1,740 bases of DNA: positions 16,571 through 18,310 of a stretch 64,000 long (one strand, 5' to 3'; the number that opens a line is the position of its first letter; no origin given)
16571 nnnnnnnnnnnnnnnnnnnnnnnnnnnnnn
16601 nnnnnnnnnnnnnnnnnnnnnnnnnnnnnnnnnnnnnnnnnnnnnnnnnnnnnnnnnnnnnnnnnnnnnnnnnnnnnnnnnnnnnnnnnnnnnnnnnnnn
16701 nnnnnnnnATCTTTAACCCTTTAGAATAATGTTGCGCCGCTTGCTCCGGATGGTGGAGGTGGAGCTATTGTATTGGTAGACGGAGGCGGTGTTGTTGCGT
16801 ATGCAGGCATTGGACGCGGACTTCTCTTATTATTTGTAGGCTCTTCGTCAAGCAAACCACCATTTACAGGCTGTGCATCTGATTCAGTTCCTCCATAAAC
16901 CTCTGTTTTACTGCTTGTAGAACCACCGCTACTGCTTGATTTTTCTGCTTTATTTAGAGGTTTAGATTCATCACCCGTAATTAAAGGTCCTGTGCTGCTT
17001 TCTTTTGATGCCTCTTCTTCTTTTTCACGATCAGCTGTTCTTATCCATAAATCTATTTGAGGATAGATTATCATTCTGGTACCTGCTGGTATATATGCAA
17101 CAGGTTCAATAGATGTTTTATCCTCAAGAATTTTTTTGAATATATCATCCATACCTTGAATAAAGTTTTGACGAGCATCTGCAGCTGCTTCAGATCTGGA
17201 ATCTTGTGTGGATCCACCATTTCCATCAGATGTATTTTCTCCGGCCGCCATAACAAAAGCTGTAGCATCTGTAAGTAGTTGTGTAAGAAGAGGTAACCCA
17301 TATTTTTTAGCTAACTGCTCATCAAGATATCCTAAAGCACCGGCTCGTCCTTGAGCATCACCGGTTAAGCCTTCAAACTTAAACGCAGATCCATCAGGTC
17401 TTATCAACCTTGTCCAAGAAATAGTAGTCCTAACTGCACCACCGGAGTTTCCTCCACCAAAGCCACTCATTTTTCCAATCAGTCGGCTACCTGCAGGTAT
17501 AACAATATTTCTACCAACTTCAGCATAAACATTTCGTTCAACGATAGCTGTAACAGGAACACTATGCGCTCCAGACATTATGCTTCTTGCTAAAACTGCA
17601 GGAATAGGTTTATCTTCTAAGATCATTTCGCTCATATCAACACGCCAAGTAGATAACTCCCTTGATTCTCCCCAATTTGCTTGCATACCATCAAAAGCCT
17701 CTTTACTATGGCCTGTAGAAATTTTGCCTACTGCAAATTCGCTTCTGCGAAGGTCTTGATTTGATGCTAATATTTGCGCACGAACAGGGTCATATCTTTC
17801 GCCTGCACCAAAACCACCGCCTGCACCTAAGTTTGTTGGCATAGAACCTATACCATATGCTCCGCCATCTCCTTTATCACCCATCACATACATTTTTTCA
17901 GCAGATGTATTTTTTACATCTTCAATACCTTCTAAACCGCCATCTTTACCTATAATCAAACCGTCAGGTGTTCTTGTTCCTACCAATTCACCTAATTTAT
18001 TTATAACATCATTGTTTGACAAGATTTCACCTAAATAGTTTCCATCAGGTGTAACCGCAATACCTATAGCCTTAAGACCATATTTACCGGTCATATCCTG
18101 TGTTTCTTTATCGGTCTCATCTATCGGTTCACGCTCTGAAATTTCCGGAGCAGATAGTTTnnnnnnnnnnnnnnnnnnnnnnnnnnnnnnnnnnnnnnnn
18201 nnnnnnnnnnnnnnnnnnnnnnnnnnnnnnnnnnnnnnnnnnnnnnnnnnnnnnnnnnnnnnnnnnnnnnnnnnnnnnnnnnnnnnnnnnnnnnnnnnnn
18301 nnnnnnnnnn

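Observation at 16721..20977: VirB10 with a roughly 900-residue N-terminal tandem-repeat stalk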

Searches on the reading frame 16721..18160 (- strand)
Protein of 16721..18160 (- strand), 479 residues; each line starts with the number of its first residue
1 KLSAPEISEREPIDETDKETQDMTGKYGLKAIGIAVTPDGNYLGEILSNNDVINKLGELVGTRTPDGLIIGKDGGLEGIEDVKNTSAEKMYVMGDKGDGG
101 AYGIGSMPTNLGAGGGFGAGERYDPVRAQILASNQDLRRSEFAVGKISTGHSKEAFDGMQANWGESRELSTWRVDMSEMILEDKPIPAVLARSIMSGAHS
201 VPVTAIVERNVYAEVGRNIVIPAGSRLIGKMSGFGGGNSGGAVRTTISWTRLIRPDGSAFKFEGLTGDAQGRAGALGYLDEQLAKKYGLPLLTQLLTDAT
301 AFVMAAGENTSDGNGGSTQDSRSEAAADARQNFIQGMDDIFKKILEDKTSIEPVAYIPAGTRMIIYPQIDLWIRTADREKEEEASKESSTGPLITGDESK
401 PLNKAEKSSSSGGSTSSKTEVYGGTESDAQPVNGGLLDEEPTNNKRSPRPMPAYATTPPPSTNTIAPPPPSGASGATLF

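Call 12: find_homologous_proteins(query=window:16721-18160:-, max_evalue=0.001)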
Query window:16721-18160:- (479 aa): 254 proteins with E <= 0.001 among 8000 candidates; the best 120 are listed.
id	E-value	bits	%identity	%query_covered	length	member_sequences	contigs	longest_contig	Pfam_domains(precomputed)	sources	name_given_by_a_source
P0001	9.1e-153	527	56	97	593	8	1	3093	PF21785.4,PF03743.20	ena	-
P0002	4.5e-141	489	55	96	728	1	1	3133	PF21784.4,PF12396.15,PF21785.4,PF03743.20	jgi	jgi:hypothetical protein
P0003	1.5e-136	474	55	88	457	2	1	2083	PF03743.20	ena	-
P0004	3.1e-126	440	49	83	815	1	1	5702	PF21784.4,PF05593.20,PF12396.15,PF21785.4,PF04519.20,PF03743.20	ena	-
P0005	1.2e-125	438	54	81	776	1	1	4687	PF21784.4,PF12396.15,PF03743.20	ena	-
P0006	2.3e-125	437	49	88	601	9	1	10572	PF12396.15,PF03743.20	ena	-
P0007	1.2e-124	435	48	93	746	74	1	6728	PF21784.4,PF05593.20,PF12396.15,PF21785.4,PF03743.20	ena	-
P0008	2.4e-123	430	55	76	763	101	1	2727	PF21784.4,PF12396.15,PF21785.4,PF03743.20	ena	-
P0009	2.4e-123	430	47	96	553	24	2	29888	PF12396.15,PF21785.4,PF03743.20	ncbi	-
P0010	3.1e-122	427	53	76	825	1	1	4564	PF21784.4,PF05593.20,PF12396.15,PF21785.4,PF03743.20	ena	-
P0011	7.2e-122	426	48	88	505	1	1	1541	PF03743.20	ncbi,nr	ncbi:MAG: TrbI/VirB10 family protein, partial [Firmicutes bacterium]|nr:TrbI/VirB10 family protein [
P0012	3.8e-121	423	52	79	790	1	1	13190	PF21784.4,PF12396.15,PF21785.4,PF03743.20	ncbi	-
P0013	1.9e-120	421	54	77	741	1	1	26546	PF21784.4,PF12396.15,PF21785.4,PF03743.20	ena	-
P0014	2.8e-120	420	54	73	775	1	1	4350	PF21784.4,PF05593.20,PF12396.15,PF21785.4,PF04519.20,PF03743.20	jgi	-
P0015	4.3e-120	420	51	80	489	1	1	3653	PF03743.20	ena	-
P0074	6.0e-65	238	36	89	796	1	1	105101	PF21784.4,PF12396.15,PF21785.4,PF03743.20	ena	-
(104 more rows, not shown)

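Call 21: find_encoding_contigs(protein=P0074, flank=10000, max_places=2)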
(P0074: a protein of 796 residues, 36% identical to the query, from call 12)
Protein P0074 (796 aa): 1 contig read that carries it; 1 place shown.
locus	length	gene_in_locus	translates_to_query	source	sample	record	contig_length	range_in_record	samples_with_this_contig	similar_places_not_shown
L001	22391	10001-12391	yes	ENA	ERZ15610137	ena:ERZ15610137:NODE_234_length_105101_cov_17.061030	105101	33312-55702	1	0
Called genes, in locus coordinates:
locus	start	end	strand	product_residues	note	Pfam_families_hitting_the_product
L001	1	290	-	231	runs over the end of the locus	PF12697:Abhydrolase_6, PF00975:Thioesterase (faint), PF00561:Abhydrolase_1, PF12146:Hydrolase_4 (faint)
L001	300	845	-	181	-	PF00857:Isochorismatase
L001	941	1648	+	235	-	PF02230:Abhydrolase_2, PF07859:Abhydrolase_3 (faint), PF12146:Hydrolase_4 (faint), PF20434:BD-FAE (faint)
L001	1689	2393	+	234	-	PF04335:VirB8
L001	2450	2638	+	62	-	-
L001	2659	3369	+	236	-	PF04335:VirB8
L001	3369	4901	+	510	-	PF03524:CagX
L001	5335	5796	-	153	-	-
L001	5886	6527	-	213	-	-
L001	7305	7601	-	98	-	-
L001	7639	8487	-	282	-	-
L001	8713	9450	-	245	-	-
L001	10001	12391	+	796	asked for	PF12396:DUF3659 (faint), PF21784:Bflower (faint), PF21785:Bflower_2, PF03743:TrbI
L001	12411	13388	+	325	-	PF00437:T2SSE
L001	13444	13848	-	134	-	PF07309:FlaF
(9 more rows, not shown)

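Call 22: find_encoding_contigs(protein=P0009, flank=10000, max_places=2)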
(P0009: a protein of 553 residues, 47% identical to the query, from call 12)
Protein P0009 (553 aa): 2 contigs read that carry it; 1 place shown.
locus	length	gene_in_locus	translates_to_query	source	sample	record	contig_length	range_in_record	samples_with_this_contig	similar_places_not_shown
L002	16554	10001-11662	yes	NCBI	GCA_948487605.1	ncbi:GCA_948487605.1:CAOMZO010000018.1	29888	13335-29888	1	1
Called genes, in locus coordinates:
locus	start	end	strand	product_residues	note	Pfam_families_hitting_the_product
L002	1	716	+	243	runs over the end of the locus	PF04335:VirB8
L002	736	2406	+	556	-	PF03524:CagX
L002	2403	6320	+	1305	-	-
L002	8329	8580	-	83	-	-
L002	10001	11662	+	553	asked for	PF12396:DUF3659 (faint), PF21785:Bflower_2 (faint), PF03743:TrbI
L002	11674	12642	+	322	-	PF00437:T2SSE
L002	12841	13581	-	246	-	-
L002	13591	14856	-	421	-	-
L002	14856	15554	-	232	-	-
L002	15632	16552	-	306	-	?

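Call 23: find_encoding_contigs(protein=P0013, flank=10000, max_places=2)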
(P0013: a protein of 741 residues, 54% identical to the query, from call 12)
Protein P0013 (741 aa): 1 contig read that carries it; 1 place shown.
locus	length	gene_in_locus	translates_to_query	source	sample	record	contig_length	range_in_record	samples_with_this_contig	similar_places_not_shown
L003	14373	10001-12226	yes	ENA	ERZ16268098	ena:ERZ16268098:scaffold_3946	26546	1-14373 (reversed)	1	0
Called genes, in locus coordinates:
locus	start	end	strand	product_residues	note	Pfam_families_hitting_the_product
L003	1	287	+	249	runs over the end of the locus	PF04335:VirB8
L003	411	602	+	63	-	-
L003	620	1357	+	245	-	PF04335:VirB8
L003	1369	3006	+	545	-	PF03524:CagX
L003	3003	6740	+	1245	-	-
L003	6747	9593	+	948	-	-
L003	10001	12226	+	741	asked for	PF12396:DUF3659 (faint), PF21784:Bflower (faint), PF21785:Bflower_2, PF03743:TrbI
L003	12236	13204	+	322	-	PF00437:T2SSE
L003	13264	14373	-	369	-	?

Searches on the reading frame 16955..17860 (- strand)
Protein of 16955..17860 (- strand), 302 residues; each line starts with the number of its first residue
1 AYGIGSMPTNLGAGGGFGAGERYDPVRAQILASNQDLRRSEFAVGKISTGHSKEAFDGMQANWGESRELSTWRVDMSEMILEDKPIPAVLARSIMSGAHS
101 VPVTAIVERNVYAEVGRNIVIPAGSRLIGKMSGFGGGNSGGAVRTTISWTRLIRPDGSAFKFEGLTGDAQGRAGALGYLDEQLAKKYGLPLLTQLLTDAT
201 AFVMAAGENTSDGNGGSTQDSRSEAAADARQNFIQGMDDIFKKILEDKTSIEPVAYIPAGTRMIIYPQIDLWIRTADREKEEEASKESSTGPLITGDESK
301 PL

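Call 28: find_related_loci(query=window:16955-17860:-, collection=genome_contigs, flank=10000)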
Query window:16955-17860:- (302 aa) in genome_contigs; peptide patterns used: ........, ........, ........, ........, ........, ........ (x = any residue, [..] = any of these).
180 stretches matched a pattern; 3 encode a relative of the query (tblastn E <= 1e-3); 3 distinct loci.
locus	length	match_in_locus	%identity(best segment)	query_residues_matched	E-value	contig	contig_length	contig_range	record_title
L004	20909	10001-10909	71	1-300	4e-120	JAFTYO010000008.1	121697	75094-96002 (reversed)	MAG: Alphaproteobacteria bacterium isolate RGIG4267 Roe_deer_Colon.Co__c345518, whole genome shotgun sequence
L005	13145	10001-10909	71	1-300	8e-120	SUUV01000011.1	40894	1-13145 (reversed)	MAG: Alphaproteobacteria bacterium isolate SIG55 NODE_21166_length_40894_cov_2.845586, whole genome shotgun sequence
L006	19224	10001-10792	52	21-284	5e-87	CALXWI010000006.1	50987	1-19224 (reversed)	MAG: uncultured Alphaproteobacteria bacterium isolate BRZ_ED__bin7 genome assembly, contig: BRZ_ED__NODE_795_length_5098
